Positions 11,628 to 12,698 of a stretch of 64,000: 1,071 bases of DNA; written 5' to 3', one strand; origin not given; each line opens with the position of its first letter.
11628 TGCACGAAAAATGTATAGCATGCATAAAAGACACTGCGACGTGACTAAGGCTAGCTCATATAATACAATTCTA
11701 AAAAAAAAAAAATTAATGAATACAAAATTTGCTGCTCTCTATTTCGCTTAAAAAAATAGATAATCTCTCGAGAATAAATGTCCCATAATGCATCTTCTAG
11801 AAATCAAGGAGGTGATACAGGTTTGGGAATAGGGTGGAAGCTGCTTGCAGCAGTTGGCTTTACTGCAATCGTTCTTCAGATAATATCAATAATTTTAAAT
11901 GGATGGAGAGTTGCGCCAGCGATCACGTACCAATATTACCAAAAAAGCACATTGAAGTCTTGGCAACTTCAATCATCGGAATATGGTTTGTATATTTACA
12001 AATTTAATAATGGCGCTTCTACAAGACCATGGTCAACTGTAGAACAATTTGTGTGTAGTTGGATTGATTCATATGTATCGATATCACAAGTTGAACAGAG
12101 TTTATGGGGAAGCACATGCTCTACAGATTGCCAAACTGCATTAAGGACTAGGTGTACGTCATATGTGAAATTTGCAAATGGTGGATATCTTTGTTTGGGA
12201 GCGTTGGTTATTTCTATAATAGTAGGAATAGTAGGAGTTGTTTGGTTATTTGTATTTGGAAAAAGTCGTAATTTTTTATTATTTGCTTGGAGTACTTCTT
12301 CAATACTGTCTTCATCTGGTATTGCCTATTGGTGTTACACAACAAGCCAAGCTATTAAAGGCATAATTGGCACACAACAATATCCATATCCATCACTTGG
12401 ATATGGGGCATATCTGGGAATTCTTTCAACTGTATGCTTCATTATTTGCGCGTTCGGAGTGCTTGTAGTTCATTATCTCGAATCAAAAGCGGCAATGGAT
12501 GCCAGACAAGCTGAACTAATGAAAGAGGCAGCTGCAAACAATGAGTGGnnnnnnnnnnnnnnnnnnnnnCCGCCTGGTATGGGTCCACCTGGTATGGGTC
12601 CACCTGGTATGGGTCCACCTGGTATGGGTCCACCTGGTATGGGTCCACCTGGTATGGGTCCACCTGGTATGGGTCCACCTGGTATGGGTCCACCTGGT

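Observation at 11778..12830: Claudin-like four-TM protein with a recently expanded 15-bp (PPGMG)n C-terminal repeat; candidate CLAMP ortholog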

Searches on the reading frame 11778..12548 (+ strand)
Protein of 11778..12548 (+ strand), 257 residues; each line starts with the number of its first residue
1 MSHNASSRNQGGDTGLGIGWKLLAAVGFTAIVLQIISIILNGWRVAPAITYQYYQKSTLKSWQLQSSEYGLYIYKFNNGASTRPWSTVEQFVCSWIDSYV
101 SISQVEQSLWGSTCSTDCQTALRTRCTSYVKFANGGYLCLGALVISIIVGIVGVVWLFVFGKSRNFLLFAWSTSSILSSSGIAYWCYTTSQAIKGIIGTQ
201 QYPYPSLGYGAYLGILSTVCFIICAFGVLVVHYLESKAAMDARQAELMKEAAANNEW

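Call 24: search_protein_families(library=pfam, proteins=[window:11778-12548:+], max_evalue=10)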
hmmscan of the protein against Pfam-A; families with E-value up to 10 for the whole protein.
window:11778-12548:+ (257 aa): 3 families
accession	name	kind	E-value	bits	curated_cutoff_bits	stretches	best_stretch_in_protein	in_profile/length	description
PF13273.12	DUF4064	-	0.022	15.4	32.1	2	213-246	8-41/102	Protein of unknown function (DUF4064)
PF25630.1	Phycodna_minor_capsid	-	0.066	14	27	1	143-216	8-79/96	Phycodnaviridae minor capsid protein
PF14018.11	DUF4234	-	0.72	10.4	25.3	1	132-162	45-66/70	Domain of unknown function (DUF4234)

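Call 25: search_protein_representatives(alignment_id=A2)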
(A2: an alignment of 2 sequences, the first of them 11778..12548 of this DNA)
Query: 2 sequences, 257 profile positions. Proteins with E-value up to 0.001 (for the whole library): 41; up to 1e-10: 18; up to 1e-30: 2. The best 41 are listed.
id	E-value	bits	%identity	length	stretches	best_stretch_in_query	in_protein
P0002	3.9e-166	567.0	-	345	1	1-257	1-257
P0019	1.5e-34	135.9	-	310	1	42-246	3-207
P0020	1.3e-30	122.9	-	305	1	20-251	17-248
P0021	7.7e-27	110.6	-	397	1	15-244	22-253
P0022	3.9e-25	105.0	-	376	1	19-252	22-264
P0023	7.4e-24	100.8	-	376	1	18-238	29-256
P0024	5.4e-22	94.7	-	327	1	13-255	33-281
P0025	4.9e-21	91.6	-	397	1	18-246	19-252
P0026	3.4e-20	88.8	-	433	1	22-239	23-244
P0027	9.0e-19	84.2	-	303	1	20-253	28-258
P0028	3.5e-18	82.2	-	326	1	10-231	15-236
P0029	6.2e-17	78.1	-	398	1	15-249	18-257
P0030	1.6e-16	76.8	-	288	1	13-248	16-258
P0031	1.3e-15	73.8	-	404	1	20-233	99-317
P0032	4.9e-15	71.9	-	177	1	25-139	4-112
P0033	4.4e-14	68.8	-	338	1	20-234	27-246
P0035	5.6e-12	61.9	-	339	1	60-250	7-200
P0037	2.1e-10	56.7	-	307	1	22-250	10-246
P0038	1.2e-09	54.3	-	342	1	13-253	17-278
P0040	8.1e-09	51.5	-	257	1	15-252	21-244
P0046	1.2e-05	41.2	-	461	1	24-240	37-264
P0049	1.7e-05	40.7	-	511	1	64-237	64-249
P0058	9.6e-04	34.9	-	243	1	112-225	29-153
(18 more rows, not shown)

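Call 26: list_cluster_members(proteins=[P0019, P0020, P0021, P0022, P0023, P0024, P0025, P0026, P0027, P0028])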
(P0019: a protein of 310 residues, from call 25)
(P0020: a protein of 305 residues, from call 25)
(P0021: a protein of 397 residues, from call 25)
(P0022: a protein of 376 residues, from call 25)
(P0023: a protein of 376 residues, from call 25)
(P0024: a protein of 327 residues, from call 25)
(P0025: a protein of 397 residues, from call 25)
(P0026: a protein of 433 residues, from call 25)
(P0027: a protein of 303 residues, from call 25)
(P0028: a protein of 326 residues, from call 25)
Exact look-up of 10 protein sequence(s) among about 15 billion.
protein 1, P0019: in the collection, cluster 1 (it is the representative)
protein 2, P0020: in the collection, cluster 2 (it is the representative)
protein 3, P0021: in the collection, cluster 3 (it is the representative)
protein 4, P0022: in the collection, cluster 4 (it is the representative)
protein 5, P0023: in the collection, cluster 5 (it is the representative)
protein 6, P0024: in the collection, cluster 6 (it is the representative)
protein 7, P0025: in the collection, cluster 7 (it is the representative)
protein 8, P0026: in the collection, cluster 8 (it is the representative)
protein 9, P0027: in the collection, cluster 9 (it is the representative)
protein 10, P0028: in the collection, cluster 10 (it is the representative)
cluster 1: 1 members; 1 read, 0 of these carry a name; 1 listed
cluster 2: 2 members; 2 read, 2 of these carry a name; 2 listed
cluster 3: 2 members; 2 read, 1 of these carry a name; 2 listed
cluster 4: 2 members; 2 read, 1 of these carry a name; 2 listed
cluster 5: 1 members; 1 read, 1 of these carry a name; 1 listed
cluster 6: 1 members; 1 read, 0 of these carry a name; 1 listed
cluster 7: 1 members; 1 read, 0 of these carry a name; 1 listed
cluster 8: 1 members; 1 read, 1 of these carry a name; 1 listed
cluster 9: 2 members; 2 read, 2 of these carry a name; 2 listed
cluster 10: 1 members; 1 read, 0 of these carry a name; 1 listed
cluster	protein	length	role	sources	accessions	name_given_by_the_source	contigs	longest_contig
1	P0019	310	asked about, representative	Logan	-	-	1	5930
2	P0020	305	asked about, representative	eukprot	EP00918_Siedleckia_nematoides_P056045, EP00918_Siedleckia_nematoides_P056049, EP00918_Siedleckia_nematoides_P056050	GHVU01122268.1.p1 GENE.GHVU01122268.1~~GHVU01122268.1.p1 ORF type:complete len:306 ...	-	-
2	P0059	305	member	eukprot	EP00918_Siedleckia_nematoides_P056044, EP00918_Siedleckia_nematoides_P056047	GHVU01122267.1.p2 GENE.GHVU01122267.1~~GHVU01122267.1.p2 ORF type:complete len:306 ...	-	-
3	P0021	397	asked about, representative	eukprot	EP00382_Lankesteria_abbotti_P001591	CAMPEP_0113850836 /NCGR_PEP_ID=MMETSP0372-20130328/4182_1 /TAXON_ID=340204 ...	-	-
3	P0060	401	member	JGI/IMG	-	-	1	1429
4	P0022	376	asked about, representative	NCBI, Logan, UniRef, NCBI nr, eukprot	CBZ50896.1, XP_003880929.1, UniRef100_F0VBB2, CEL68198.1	multitransmembrane protein with signal peptide and GMGPP repeat at C-terminus, related ... | XP_003880929.1 multitransmembrane protein with signal peptide and GMGPP repeat at ...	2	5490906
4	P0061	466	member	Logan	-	-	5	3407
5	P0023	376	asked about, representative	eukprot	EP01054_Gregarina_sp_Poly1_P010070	 ...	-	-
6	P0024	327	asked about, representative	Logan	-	-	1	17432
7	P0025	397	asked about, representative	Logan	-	-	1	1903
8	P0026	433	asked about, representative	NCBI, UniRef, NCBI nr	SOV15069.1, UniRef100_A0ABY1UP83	conserved Plasmodium protein, unknown function [Plasmodium gaboni] | Claudin-like apicomplexan microneme protein n=1 Tax=Plasmodium gaboni TaxID=647221 ...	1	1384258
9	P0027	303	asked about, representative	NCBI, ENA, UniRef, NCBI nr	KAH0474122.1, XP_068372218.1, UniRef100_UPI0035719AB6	MAG: hypothetical protein KVP17_000693 [Porospora cf. gigantea B] | uncharacterized protein n=1 Tax=Porospora cf. gigantea B TaxID=2853592 RepID=UPI0035719AB6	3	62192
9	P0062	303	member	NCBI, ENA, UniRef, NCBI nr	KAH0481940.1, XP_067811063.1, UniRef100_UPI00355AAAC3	MAG: uncharacterized protein KVP18_002459 [Porospora cf. gigantea A] | uncharacterized protein n=1 Tax=Porospora cf. gigantea A TaxID=2853593 RepID=UPI00355AAAC3 | MAG: hypothetical protein KVP18_002459 [Porospora cf. gigantea A]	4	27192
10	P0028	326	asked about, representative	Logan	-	-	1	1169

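Call 34: find_homologous_proteins(query=A3, max_evalue=0.001)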
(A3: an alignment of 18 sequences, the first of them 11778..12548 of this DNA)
Query A3 (18 sequences) (257 aa, profile of the alignment): 4 proteins with E <= 0.001 among 8000 candidates.
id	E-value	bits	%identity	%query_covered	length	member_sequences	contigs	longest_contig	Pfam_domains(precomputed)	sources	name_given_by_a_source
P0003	4.3e-86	306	79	100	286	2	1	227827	-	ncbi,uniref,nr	ncbi:multitransmembrane protein with signal peptide and GMGPP repeat at C-terminus [Cryptosporidium 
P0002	3.1e-83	297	100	100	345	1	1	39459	-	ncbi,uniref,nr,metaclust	ncbi:hypothetical protein [Cryptosporidium hominis TU502]|uniref:hypothetical protein n=1 Tax=Crypto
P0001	4.3e-83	296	100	100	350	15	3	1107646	-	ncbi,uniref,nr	ncbi:multitransmembrane protein with signal peptide and GMGPP repeat at C-terminus [Cryptosporidium 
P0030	5.9e-71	257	23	91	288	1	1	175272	PF13903.12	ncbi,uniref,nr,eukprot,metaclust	ncbi:putative transmembrane protein [Gregarina niphandrodes]|uniref:Transmembrane protein n=1 Tax=Gr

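Call 36: search_protein_families(library=pfam, alignment_id=A3, max_evalue=1)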
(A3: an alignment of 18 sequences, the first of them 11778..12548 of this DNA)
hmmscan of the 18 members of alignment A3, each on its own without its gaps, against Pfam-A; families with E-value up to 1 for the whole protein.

A. member 1, window:11778-12548:+ (257 aa): 3 families
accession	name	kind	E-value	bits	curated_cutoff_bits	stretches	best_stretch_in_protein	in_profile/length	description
PF13273.12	DUF4064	-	0.022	15.4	32.1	0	213-246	8-41/102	Protein of unknown function (DUF4064)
PF25630.1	Phycodna_minor_capsid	-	0.066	14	27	1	143-216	8-79/96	Phycodnaviridae minor capsid protein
PF14018.11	DUF4234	-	0.72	10.4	25.3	0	132-162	45-66/70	Domain of unknown function (DUF4234)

B. families by the number of members that match (of 18 scanned): 20 families
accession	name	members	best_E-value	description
PF13903.11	Claudin_2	2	1.9e-06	PMP-22/EMP/MP20/Claudin tight junction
PF10204.14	DuoxA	2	0.0075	Dual oxidase maturation factor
PF09843.14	DUF2070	2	0.014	Predicted membrane protein (DUF2070)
PF13273.12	DUF4064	1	0.022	Protein of unknown function (DUF4064)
PF04533.18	Herpes_U44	1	0.029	Herpes virus U44 protein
PF14386.11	DUF4417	1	0.036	Domain of unknown function (DUF4417)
PF10645.14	Carb_bind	1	0.039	Carbohydrate binding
PF11780.13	DUF3318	1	0.061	Protein of unknown function (DUF3318)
PF25630.1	Phycodna_minor_capsid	1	0.066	Phycodnaviridae minor capsid protein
PF08510.17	PIG-P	1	0.088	PIG-P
PF21775.3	PutA_1st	1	0.11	PutA, RHH domain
PF13493.11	DUF4118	1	0.12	Domain of unknown function (DUF4118)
PF20712.2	CyanoTRADDas_TM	1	0.15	Cyanobacterial TRADD-N associated 2-Transmembrane domain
PF18160.6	SLATT_5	1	0.17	SMODS and SLOG-associating 2TM effector domain family 5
PF19019.6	Phlebo_G2_C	1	0.32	Phlebovirus glycoprotein G2 C-terminal domain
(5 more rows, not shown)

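Call 39: predict_structure(alignment_id=A3)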
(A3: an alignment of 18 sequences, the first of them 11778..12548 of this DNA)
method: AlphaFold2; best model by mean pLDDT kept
length: 257 residues; sequences in the alignment: 18
mean_pLDDT: 88.0   pTM: 0.79
mean pLDDT of the five models: 88.0, 87.9, 87.6, 86.4, 86.3
residues with pLDDT >= 90: 177; 70-90: 50; 50-70: 17; < 50: 13
segments of 3 or more residues with pLDDT < 50: 7-13, 108-111
pLDDT, mean of each block of 10 residues (from residue 1): 50 69 96 97 94 88 92 92 92 86 58 73 92 95 97 94 92 97 96 91 92 97 96 93 92 73
secondary structure, 60 per line:
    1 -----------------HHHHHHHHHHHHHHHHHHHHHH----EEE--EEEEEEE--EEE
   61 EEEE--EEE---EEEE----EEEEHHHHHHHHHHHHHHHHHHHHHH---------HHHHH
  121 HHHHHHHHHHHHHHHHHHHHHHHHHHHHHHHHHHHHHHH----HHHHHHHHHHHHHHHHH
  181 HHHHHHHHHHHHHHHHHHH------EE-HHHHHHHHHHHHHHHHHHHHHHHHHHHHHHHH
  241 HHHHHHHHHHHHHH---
elements in order: H18-39 E44-46 E49-55 E58-64 E67-69 E73-76 E81-84 H85-106 H116-159 H164-199 H209-254

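Call 42: search_solved_structures(query=A3, max_evalue=10)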
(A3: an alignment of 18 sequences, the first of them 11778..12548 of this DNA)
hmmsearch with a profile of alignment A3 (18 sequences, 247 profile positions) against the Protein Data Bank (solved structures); distinct sequences matched with E-value up to 10: 0.

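Call 46: fold_search(model_id=the predicted structure, library=pdb)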
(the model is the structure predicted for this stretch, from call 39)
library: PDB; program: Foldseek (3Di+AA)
matches with E <= 10: 542; with E <= 0.001: 43
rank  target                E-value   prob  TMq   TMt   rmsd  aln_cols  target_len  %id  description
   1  8fp4_F                5.4e-05  1.00  0.49  0.64   8.7       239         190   13  GluA2 flip Q isoform of AMPA receptor in complex with gain-of-function TARP gamma-2, with 500mM NaCl, 330uM CTZ, and 1 (released 2024-02-28)
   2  8fps_E                5.7e-05  1.00  0.48  0.64   8.3       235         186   12  GluA2 flip Q isoform N619K mutant of AMPA receptor in complex with gain-of-function TARP gamma-2, with 10mM CaCl2, 150 (released 2024-02-28)
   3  9qdn_E                6.0e-05  1.00  0.44  0.56   7.2       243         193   13  GluA4 in complex with TARP-2, resting state I, structure of TMD/LBD (released 2025-09-24)
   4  8fp4_E                6.6e-05  1.00  0.51  0.67   7.4       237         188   11  GluA2 flip Q isoform of AMPA receptor in complex with gain-of-function TARP gamma-2, with 500mM NaCl, 330uM CTZ, and 1 (released 2024-02-28)
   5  8p3z_H                6.6e-05  1.00  0.48  0.66   6.7       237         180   12  Homomeric GluA2 flip R/G-edited Q/R-edited F231A mutant in tandem with TARP gamma-2, desensitized conformation 2 (released 2023-08-30)
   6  8vhv                  7.3e-05  1.00  0.43  0.61   7.2       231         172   12  Transmembrane AMPA Receptor Regulatory Protein Subunit Gamma 2 (released 2025-01-22)
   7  9rn4_G                7.3e-05  1.00  0.43  0.58   7.2       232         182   12  GluA4 in complex with TARP-2, desensitized state, structure of TMD/LBD domains (released 2025-09-24)
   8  9rmw_E                7.7e-05  1.00  0.44  0.54   8.1       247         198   10  GluA4 in complex with TARP-2, open state, structure of TMD/LBD domains (released 2025-09-24)
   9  7rz4_A                1.2e-04  1.00  0.48  0.15   7.1       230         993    9  Structure of the complex of AMPA receptor GluA2 with auxiliary subunit TARP gamma-5 bound to competitive antagonist ZK (released 2021-10-27)
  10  7qhh_I                1.3e-04  1.00  0.48  0.64   8.5       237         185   14  Desensitized state of GluA1/2 AMPA receptor in complex with TARP-gamma 8 (TMD-LBD) (released 2022-02-23)
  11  7rz5_A                1.3e-04  1.00  0.48  0.23   6.7       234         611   10  Structure of the complex of LBD-TMD part of AMPA receptor GluA2 with auxiliary subunit TARP gamma-5 bound to competiti (released 2021-10-27)
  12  9qfh_Y                1.5e-04  1.00  0.41  0.62   7.2       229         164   12  The composite map of of the AMPAR complex GluA3- TARP gamma2 in the apo state. (released 2025-07-09)
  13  9rn4_E                1.8e-04  1.00  0.49  0.67   6.4       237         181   13  GluA4 in complex with TARP-2, desensitized state, structure of TMD/LBD domains (released 2025-09-24)
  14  6qkc_I                2.4e-04  1.00  0.43  0.65   6.6       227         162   14  GluA1/2 In complex with auxiliary subunit gamma-8 (released 2019-03-27)
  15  6ake_C                2.4e-04  1.00  0.37  0.54   9.8       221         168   11  Crystal structure of mouse claudin-3 in complex with C-terminal fragment of Clostridium perfringens enterotoxin (released 2019-02-27)
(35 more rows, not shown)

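Call 52: list_cluster_members(proteins=[P0029, P0031, P0033, P0035, P0037, P0038, P0040, P0046, P0049, P0058])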
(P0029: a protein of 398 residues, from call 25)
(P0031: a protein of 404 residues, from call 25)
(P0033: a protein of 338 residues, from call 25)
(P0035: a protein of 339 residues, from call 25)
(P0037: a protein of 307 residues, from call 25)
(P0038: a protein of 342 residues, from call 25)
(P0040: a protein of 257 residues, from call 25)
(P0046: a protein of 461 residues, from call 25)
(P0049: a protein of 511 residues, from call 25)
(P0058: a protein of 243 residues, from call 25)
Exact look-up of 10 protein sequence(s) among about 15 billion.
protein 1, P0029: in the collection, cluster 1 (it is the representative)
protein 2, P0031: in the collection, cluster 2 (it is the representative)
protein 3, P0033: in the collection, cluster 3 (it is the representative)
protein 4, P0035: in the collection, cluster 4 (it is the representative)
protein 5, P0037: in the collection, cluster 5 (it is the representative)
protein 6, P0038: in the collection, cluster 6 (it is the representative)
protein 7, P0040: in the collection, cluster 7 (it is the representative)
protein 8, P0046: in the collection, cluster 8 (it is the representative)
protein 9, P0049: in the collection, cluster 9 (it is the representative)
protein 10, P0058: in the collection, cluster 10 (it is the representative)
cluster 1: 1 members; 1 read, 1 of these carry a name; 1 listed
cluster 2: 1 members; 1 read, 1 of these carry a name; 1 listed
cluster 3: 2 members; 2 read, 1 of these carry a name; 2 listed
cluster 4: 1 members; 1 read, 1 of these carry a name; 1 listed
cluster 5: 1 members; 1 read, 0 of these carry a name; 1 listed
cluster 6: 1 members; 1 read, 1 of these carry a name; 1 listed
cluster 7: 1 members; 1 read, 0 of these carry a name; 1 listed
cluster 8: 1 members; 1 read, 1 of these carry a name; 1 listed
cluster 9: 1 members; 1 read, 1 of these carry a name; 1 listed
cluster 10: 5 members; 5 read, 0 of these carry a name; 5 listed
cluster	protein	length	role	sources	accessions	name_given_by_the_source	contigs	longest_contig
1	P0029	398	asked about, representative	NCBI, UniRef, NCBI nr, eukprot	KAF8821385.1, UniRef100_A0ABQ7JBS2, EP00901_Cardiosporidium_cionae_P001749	hypothetical protein IE077_002088 [Cardiosporidium cionae] | Uncharacterized protein n=1 Tax=Cardiosporidium cionae TaxID=476202 RepID=A0ABQ7JBS2_9APIC | KAF8821385.1 hypothetical protein IE077_002088 [Cardiosporidium cionae]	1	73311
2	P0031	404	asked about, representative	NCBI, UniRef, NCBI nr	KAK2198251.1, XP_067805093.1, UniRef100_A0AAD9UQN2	hypothetical protein BdWA1_001260 [Babesia duncani] | Uncharacterized protein n=1 Tax=Babesia duncani TaxID=323732 RepID=A0AAD9UQN2_9APIC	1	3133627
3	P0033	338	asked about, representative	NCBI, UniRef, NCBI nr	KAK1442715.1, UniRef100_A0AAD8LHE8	hypothetical protein BgAZ_302330 [Babesia gibsoni] | Uncharacterized protein n=1 Tax=Babesia gibsoni TaxID=33632 RepID=A0AAD8LHE8_BABGI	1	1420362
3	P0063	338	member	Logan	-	-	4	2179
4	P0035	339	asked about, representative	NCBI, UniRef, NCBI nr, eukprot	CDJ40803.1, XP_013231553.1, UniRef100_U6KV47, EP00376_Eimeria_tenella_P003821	hypothetical protein, conserved [Eimeria tenella] | Uncharacterized protein n=1 Tax=Eimeria tenella TaxID=5802 RepID=U6KV47_EIMTE | XP_013231553.1 hypothetical protein, conserved [Eimeria tenella]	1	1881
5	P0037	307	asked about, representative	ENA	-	-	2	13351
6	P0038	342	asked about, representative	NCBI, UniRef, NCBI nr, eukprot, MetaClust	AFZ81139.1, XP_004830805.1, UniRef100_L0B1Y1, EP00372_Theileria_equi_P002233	hypothetical protein BEWA_005470 [Theileria equi strain WA] | Uncharacterized protein n=1 Tax=Theileria equi strain WA TaxID=1537102 RepID=L0B1Y1_THEEQ | XP_004830805.1 hypothetical protein BEWA_005470 [Theileria equi strain WA]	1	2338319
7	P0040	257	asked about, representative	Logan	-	-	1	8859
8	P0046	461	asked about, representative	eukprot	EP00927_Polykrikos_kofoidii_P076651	TRINITY_DN73716_c0_g1_i1.p1 TRINITY_DN73716_c0_g1~~TRINITY_DN73716_c0_g1_i1.p1 ORF ...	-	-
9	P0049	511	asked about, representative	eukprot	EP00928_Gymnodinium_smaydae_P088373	TRINITY_DN72471_c0_g1_i1.p1 TRINITY_DN72471_c0_g1~~TRINITY_DN72471_c0_g1_i1.p1 ORF ...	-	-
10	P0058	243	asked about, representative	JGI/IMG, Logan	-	-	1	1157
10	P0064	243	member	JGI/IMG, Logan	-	-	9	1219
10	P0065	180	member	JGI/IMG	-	-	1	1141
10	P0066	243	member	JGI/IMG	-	-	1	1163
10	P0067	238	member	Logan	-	-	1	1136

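Call 54: find_homologous_proteins(query=P0022, max_evalue=0.001)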
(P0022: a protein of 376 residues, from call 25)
Query P0022 (376 aa): 7 proteins with E <= 0.001 among 8000 candidates.
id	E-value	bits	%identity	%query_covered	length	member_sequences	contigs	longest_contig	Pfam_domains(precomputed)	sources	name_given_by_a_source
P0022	2.1e-255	865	100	100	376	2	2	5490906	-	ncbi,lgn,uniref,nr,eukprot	ncbi:multitransmembrane protein with signal peptide and GMGPP repeat at C-terminus, related [Neospor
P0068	1.8e-213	727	84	100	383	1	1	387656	-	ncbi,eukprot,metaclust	ncbi:UNVERIFIED_CONTAM: hypothetical protein HHA_265790 [Hammondia hammondi]|eukprot:XP_008888268.1 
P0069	1.9e-190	651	88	72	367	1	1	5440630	-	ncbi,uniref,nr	ncbi:hypothetical protein BESB_048830 [Besnoitia besnoiti]|uniref:Uncharacterized protein n=1 Tax=Be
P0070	1.8e-164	565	67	88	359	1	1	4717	-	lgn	-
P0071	1.1e-95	339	50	72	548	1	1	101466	-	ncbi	ncbi:hypothetical protein Efla_003008 [Eimeria flavescens]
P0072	8.2e-94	333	50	72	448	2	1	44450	-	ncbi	ncbi:hypothetical protein ACSSS7_007976 [Eimeria intestinalis]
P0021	6.5e-37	145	25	70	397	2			-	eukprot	eukprot:CAMPEP_0113850836 /NCGR_PEP_ID=MMETSP0372-20130328/4182_1 /TAXON_ID=340204 /ORGANISM="Lankes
